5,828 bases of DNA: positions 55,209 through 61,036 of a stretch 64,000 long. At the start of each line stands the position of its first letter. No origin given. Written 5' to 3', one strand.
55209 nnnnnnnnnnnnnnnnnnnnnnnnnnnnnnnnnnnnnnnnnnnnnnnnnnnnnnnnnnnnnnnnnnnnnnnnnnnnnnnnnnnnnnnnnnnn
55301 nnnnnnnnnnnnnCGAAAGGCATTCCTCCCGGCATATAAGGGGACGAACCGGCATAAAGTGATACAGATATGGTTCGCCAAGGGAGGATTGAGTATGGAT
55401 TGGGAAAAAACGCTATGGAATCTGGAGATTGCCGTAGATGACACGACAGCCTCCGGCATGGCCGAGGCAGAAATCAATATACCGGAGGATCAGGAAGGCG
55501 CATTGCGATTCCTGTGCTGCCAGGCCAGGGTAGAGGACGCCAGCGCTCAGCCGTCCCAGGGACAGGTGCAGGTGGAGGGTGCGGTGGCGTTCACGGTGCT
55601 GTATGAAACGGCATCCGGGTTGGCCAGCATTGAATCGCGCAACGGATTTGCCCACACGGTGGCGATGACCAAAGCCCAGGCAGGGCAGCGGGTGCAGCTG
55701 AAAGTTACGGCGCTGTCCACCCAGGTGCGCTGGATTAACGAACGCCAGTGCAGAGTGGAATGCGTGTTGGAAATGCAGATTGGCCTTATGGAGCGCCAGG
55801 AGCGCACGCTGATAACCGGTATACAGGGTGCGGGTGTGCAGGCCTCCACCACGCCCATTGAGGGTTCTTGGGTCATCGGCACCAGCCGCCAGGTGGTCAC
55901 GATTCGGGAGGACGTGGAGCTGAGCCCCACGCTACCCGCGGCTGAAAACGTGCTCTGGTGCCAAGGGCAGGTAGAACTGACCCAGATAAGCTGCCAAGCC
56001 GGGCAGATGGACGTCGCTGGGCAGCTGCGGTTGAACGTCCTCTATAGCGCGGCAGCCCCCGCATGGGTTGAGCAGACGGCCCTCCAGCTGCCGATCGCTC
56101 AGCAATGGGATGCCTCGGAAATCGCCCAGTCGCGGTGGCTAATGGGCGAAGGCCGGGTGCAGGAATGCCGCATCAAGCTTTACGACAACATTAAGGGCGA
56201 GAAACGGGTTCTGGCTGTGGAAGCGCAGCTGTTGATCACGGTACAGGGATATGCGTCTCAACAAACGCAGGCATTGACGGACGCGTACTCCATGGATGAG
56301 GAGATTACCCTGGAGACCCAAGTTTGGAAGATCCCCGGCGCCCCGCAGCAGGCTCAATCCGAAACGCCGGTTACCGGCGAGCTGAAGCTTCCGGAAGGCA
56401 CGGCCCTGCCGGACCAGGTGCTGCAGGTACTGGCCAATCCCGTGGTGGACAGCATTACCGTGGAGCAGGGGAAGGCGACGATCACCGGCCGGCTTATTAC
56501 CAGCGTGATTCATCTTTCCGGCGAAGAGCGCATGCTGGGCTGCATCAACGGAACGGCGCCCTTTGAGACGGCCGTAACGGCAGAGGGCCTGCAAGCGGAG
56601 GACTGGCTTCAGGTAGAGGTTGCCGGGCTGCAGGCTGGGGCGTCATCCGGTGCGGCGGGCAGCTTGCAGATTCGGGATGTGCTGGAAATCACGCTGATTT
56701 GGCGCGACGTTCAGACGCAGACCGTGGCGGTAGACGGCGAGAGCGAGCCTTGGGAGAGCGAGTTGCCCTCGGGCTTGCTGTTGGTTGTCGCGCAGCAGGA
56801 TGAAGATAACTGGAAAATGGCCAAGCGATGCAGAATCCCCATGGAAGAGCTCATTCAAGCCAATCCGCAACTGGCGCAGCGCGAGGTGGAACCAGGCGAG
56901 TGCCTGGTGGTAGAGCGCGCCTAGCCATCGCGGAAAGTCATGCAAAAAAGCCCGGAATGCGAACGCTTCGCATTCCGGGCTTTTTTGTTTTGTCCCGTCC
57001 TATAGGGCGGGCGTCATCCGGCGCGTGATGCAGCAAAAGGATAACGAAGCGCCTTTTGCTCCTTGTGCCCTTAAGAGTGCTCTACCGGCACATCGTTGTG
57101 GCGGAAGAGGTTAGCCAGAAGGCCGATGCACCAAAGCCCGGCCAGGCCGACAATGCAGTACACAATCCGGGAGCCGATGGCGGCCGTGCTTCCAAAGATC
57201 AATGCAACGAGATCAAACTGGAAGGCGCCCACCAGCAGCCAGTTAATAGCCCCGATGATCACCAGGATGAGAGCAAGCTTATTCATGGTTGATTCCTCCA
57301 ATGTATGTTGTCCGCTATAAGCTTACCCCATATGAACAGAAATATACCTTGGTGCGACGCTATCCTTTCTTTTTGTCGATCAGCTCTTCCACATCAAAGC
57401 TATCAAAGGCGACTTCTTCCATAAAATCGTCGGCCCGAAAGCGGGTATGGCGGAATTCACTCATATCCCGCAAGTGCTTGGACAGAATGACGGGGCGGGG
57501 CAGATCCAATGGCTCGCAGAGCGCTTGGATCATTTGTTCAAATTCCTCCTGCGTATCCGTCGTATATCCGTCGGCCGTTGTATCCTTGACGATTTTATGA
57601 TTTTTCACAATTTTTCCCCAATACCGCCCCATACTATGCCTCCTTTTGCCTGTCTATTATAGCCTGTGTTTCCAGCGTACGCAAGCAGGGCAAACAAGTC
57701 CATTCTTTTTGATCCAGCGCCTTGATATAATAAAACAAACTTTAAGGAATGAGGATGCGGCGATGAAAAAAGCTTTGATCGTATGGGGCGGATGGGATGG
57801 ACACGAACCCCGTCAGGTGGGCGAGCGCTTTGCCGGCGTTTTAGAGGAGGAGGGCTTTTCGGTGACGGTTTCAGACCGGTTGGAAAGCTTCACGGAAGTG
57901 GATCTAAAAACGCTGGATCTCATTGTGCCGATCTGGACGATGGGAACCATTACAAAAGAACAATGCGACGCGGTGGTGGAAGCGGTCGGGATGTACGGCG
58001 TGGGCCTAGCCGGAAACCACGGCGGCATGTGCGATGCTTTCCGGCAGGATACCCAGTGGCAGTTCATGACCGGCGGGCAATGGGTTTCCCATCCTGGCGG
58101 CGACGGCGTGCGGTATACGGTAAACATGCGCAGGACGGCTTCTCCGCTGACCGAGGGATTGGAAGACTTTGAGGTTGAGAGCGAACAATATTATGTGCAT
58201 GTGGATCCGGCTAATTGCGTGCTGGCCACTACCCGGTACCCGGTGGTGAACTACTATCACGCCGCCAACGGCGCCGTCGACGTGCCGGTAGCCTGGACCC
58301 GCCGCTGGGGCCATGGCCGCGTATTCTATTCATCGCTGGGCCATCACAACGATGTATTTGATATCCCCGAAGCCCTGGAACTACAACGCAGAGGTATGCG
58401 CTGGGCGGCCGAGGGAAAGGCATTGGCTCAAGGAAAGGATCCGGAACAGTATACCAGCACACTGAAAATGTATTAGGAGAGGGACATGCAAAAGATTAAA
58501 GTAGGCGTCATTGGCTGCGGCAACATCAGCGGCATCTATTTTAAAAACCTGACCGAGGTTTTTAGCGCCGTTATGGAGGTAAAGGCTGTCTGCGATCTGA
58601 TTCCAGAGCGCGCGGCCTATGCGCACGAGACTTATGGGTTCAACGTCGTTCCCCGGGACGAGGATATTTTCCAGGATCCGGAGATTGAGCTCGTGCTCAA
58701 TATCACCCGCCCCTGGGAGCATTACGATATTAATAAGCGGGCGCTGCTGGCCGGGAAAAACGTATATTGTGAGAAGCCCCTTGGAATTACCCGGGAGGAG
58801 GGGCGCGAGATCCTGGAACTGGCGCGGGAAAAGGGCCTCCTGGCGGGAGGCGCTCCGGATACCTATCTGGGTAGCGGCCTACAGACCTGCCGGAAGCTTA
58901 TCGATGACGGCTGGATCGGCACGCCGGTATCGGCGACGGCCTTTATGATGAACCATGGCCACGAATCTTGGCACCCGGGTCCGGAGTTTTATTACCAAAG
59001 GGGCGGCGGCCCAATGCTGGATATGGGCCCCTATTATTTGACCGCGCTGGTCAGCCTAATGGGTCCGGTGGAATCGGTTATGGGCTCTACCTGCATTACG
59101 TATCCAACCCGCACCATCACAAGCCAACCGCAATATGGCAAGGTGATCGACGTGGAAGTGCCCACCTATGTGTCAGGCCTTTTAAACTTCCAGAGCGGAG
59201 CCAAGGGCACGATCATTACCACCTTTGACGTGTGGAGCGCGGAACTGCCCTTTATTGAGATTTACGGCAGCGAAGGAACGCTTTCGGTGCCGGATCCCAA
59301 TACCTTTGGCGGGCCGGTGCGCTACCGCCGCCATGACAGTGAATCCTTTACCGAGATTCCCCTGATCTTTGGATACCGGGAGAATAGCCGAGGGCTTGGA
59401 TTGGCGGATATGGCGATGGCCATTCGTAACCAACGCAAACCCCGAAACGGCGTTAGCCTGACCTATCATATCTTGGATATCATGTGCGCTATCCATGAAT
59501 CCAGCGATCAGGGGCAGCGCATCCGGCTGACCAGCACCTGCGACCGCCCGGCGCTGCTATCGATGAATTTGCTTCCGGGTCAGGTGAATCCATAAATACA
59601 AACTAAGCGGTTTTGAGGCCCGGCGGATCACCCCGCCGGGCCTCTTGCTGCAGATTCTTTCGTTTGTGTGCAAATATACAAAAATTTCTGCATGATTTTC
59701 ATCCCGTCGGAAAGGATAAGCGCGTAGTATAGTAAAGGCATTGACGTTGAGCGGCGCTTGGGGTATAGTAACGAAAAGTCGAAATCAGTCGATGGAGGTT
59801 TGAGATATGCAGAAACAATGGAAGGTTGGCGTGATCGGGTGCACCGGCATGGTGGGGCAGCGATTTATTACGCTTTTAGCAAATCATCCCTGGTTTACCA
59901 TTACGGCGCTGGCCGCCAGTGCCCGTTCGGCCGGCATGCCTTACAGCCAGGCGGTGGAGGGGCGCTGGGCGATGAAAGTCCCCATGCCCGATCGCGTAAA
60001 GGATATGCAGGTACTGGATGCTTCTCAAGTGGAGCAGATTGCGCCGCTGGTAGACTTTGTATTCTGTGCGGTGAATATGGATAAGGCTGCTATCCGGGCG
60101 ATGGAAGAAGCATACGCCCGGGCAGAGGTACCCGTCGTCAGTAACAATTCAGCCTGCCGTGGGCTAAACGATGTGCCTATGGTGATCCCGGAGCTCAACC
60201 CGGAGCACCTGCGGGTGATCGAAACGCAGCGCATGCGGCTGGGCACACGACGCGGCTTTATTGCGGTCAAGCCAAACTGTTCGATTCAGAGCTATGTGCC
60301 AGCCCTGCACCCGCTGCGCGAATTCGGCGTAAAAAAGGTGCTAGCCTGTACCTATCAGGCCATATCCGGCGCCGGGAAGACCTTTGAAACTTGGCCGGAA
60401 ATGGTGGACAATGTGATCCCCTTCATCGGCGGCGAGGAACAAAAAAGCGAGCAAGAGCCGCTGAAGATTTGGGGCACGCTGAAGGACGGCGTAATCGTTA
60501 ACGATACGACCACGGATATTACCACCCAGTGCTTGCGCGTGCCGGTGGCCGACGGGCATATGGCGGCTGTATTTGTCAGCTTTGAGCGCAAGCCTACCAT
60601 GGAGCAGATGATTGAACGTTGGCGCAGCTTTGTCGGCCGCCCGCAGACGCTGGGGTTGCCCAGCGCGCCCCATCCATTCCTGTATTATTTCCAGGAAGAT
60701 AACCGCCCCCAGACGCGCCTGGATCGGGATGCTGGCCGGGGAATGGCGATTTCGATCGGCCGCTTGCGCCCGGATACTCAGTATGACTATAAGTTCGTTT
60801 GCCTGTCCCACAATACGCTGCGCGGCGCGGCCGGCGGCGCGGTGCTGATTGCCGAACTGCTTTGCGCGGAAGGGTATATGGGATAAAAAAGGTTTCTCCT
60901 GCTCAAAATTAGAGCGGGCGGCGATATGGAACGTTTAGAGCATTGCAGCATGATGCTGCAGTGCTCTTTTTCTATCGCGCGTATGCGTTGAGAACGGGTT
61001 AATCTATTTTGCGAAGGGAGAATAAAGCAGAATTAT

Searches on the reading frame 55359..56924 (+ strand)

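Call 111: search_protein_families(library=pfam, proteins=[window:55359-56924:+], max_evalue=0.00001)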
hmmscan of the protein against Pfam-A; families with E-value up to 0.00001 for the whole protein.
window:55359-56924:+ (521 aa): 1 family
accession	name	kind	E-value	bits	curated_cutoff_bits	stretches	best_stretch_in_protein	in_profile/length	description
PF12673.12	SipL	-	4e-24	85.1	23.6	2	353-421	4-68/78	SipL, SPOCS domain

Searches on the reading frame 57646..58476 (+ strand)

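Call 111: search_protein_families(library=pfam, proteins=[window:57646-58476:+], max_evalue=0.00001)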
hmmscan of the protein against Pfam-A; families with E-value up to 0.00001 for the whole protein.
window:57646-58476:+ (276 aa): 1 family
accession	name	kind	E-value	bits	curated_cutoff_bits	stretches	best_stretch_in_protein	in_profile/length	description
PF06283.17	ThuA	-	2.3e-48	165.7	33.4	1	42-254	1-209/209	Trehalose utilisation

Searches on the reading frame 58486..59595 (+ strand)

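Call 111: search_protein_families(library=pfam, proteins=[window:58486-59595:+], max_evalue=0.00001)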
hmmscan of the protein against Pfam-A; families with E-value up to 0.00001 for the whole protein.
window:58486-59595:+ (369 aa): 3 families
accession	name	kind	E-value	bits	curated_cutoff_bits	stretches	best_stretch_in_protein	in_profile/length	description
PF22725.1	GFO_IDH_MocA_C3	-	2.5e-22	79.6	27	1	133-266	2-123/124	GFO/IDH/MocA C-terminal domain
PF01408.29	GFO_IDH_MocA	-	1.6e-19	71.2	24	1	4-118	1-114/120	Oxidoreductase family, NAD-binding Rossmann fold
PF02894.22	GFO_IDH_MocA_C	-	4.5e-07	30.3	22.9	1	136-347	1-217/218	Oxidoreductase family, C-terminal alpha/beta domain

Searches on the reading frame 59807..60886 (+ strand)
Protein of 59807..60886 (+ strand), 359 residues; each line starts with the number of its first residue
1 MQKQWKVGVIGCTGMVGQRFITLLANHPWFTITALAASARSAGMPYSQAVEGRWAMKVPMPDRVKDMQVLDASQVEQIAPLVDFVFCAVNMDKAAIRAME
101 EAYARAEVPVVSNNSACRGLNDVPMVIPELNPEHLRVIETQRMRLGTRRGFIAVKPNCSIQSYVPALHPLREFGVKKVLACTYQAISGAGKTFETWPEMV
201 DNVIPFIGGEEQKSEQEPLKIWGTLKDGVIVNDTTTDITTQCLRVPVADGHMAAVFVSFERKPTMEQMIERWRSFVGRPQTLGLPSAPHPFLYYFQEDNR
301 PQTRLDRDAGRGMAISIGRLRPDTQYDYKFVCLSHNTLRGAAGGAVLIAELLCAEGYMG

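Call 111: search_protein_families(library=pfam, proteins=[window:59807-60886:+], max_evalue=0.00001)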
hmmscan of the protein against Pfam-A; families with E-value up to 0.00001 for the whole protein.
window:59807-60886:+ (359 aa): 2 families
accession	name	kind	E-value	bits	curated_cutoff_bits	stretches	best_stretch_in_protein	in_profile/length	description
PF02774.23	Semialdhyde_dhC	-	7.2e-28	98.4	26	1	167-338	1-183/184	Semialdehyde dehydrogenase, dimerisation domain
PF01118.30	Semialdhyde_dh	-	1e-26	94.1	26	1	6-136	1-119/121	Semialdehyde dehydrogenase, NAD binding domain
